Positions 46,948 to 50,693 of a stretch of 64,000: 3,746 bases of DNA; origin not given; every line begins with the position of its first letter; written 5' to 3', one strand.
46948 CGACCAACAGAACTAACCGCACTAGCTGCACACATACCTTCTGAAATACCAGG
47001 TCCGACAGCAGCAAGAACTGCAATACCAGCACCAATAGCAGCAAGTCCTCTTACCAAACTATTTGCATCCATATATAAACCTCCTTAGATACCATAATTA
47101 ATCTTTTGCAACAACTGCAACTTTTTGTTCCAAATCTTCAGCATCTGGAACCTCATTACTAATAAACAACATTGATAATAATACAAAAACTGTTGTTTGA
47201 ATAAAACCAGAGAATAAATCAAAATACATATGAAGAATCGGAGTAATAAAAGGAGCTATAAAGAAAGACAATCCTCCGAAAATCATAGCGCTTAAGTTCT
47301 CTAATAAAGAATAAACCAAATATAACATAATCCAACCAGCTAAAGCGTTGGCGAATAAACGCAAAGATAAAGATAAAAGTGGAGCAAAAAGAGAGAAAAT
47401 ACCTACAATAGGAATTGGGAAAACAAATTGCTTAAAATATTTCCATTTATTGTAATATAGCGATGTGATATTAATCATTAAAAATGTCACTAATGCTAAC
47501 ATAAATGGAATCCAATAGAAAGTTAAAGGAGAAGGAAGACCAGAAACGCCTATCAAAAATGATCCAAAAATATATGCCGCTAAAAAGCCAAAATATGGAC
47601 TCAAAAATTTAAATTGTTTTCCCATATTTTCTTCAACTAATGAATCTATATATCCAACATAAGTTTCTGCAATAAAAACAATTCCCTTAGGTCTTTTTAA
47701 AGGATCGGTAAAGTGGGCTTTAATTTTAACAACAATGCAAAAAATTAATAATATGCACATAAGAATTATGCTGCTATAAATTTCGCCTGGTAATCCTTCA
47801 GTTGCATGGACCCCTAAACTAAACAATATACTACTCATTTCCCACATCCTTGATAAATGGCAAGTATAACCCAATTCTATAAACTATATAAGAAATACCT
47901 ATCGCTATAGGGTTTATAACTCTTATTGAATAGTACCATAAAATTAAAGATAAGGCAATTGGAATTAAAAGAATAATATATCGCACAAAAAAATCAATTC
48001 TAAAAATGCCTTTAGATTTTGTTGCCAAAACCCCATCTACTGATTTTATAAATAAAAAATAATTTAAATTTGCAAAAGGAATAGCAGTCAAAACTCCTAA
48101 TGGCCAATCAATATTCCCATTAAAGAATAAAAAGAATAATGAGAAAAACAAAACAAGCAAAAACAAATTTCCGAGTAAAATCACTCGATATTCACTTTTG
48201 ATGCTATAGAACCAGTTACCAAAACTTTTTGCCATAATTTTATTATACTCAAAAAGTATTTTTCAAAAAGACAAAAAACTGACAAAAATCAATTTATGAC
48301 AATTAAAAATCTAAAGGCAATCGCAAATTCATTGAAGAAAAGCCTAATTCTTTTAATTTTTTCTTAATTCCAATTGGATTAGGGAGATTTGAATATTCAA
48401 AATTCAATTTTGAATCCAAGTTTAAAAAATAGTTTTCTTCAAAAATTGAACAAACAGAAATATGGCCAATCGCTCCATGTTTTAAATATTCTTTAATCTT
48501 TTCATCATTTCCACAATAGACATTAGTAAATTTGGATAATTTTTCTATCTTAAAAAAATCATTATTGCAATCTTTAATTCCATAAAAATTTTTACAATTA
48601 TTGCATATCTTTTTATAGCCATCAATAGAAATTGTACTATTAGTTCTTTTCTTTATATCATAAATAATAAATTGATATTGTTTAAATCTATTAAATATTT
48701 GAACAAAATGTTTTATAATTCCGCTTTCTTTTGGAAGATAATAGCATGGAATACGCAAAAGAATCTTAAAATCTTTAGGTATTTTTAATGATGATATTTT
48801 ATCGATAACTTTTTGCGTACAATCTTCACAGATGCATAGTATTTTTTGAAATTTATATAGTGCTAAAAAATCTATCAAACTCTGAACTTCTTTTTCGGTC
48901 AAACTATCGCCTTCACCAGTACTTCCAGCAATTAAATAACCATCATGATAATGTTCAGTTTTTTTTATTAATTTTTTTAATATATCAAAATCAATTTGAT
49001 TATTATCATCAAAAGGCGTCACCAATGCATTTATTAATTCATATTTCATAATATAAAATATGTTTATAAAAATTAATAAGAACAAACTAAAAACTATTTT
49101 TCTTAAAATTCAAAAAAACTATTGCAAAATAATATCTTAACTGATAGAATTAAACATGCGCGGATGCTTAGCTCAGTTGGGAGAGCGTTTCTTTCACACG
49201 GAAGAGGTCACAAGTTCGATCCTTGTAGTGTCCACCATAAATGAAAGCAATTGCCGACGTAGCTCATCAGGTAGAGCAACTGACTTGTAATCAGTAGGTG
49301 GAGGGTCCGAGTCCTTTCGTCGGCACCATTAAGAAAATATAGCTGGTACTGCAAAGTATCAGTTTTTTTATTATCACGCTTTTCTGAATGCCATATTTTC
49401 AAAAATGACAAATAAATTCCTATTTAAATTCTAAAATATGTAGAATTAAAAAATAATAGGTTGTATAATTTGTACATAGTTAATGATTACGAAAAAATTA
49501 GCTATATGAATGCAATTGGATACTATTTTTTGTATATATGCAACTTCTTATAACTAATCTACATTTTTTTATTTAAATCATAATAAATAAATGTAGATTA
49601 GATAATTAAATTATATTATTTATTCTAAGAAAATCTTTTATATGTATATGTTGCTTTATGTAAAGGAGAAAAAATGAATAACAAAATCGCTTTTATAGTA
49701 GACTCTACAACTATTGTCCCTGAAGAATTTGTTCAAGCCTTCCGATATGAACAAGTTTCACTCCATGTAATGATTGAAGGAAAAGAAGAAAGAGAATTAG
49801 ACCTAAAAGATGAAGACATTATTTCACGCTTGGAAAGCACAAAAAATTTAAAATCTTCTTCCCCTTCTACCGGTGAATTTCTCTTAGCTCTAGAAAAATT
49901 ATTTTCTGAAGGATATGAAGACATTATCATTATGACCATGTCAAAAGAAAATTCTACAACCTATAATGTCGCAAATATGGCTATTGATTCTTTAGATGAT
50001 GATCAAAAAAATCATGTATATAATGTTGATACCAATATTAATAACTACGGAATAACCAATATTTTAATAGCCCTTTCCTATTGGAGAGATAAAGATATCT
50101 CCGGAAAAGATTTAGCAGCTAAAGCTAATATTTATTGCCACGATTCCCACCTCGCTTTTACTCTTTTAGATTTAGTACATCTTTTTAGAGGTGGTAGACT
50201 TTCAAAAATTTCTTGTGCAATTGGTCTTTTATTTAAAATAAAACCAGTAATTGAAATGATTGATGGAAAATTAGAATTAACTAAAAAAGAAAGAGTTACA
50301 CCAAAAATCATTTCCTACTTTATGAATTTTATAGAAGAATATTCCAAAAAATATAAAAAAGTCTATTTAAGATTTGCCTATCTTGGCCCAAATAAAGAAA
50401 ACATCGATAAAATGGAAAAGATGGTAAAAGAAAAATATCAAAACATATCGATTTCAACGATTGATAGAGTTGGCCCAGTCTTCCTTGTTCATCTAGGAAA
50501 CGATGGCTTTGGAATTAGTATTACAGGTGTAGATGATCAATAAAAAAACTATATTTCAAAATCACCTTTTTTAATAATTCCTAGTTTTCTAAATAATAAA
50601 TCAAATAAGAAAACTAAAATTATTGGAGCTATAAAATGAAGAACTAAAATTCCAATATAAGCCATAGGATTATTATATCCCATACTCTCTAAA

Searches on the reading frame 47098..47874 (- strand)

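Call 45: search_protein_families(library=pfam, proteins=[window:47098-47874:-])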
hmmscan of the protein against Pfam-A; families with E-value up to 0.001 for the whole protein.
window:47098-47874:- (258 aa): 1 family
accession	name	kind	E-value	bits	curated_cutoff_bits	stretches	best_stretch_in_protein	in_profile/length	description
PF00119.25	ATP-synt_A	-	1.4e-32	113.8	33.9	1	34-239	3-217/217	ATP synthase A chain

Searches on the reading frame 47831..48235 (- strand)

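Call 45: search_protein_families(library=pfam, proteins=[window:47831-48235:-])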
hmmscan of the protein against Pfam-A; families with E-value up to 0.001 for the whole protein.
window:47831-48235:- (134 aa): 1 family
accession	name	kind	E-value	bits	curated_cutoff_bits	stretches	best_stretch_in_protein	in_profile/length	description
PF03899.21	ATP-synt_I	-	0.00021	22.1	25.1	1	23-116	6-98/99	ATP synthase I chain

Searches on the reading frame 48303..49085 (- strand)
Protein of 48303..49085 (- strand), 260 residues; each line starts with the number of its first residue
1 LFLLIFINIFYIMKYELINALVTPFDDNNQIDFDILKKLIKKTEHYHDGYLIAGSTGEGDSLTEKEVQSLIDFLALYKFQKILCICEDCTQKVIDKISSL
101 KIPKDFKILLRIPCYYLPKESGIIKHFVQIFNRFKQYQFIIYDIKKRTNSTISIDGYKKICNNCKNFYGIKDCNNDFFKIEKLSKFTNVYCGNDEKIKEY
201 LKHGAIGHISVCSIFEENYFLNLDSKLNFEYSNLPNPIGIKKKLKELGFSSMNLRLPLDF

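Call 45: search_protein_families(library=pfam, proteins=[window:48303-49085:-])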
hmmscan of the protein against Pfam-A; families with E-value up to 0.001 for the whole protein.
window:48303-49085:- (260 aa): 1 family
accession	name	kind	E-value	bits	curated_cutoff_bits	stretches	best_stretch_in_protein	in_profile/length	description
PF00701.28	DHDPS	-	2.7e-26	92.4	22.1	1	16-213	4-207/289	Dihydrodipicolinate synthetase family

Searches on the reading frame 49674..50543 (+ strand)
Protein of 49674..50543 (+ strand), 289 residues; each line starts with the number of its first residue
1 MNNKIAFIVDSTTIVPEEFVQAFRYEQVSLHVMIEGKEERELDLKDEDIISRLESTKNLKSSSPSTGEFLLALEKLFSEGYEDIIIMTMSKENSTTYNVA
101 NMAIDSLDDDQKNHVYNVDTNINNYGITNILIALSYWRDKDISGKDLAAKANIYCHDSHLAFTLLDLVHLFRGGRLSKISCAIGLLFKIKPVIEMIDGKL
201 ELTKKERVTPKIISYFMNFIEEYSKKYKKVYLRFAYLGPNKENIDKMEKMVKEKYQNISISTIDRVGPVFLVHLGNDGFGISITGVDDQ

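Call 45: search_protein_families(library=pfam, proteins=[window:49674-50543:+])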
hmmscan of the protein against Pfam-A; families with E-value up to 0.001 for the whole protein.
window:49674-50543:+ (289 aa): 1 family
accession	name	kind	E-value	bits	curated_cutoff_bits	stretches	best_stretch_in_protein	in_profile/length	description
PF02645.21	DegV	-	1.4e-50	172.7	27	1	4-283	1-277/280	Uncharacterised protein, DegV family COG1307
